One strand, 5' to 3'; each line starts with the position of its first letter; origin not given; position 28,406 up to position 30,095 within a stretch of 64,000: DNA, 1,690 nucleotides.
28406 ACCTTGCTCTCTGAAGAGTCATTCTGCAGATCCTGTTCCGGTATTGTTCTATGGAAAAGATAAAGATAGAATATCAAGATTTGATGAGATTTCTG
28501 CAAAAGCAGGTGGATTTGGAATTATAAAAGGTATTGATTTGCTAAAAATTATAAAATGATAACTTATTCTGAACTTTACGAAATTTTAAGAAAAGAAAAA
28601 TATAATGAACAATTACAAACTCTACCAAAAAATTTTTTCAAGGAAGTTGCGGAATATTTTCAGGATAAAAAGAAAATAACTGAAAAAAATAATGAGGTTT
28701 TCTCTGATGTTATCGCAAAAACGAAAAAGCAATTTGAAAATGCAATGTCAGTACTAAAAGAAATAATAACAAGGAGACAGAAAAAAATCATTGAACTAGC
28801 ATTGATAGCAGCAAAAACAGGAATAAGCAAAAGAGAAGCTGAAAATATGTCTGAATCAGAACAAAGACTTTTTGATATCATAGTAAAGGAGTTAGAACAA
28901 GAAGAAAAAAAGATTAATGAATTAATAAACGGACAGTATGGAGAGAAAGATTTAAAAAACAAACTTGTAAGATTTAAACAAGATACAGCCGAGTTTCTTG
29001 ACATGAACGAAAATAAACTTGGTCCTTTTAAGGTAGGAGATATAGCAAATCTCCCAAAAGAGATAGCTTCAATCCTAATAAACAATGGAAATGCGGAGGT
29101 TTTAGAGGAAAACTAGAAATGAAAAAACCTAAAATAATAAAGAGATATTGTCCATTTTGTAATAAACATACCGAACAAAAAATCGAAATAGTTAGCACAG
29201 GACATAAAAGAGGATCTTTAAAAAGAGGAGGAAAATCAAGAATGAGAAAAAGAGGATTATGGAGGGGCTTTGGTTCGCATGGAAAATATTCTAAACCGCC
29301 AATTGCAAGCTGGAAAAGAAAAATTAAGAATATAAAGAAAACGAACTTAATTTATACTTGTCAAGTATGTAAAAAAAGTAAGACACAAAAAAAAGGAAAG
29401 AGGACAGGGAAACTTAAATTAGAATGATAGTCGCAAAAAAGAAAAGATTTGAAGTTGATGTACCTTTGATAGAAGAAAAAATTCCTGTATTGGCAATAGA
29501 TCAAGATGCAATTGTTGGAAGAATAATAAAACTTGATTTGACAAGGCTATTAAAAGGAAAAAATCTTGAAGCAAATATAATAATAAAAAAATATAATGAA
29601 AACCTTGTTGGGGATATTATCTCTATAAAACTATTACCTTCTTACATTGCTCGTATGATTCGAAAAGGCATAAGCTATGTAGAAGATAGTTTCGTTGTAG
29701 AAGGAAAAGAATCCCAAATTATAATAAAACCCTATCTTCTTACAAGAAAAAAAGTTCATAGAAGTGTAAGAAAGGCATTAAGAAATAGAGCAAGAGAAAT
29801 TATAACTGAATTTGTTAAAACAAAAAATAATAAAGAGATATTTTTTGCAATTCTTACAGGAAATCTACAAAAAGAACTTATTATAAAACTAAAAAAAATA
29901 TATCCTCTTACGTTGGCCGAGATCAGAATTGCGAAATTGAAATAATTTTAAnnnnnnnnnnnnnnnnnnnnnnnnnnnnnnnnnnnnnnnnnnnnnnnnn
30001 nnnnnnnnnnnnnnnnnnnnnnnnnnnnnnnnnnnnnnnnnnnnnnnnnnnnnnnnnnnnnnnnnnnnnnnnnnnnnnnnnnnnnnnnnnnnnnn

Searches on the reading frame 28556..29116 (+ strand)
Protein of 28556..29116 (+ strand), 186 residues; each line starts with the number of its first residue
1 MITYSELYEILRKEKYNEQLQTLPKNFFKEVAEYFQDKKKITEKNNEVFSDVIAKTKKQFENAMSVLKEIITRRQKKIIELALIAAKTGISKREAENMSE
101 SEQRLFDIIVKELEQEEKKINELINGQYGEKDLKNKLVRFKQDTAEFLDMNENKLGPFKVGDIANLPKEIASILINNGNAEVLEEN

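Call 64: search_protein_families(library=pfam, proteins=[window:28556-29116:+], max_evalue=0.001)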
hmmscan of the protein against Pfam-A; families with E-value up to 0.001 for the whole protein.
window:28556-29116:+ (186 aa): 3 families
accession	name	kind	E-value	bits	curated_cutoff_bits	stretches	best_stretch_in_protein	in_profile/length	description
PF22090.1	Gins51_C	-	2.4e-12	46.9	27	1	137-182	2-47/48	Gins51, C-terminal domain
PF05916.17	Sld5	-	0.00014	22.5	22.3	1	3-119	3-100/102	GINS complex protein helical bundle domain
PF14307.12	Glyco_tran_WbsX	-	0.00048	20.1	25.1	1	9-141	123-256/350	Glycosyltransferase WbsX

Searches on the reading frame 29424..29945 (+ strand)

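Call 64: search_protein_families(library=pfam, proteins=[window:29424-29945:+], max_evalue=0.001)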
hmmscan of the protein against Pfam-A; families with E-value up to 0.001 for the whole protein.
window:29424-29945:+ (173 aa): 1 family
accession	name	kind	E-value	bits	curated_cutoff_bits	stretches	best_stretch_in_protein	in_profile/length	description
PF01015.23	Ribosomal_S3Ae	-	7.1e-16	58.7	29.3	1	22-171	32-186/191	Ribosomal S3Ae family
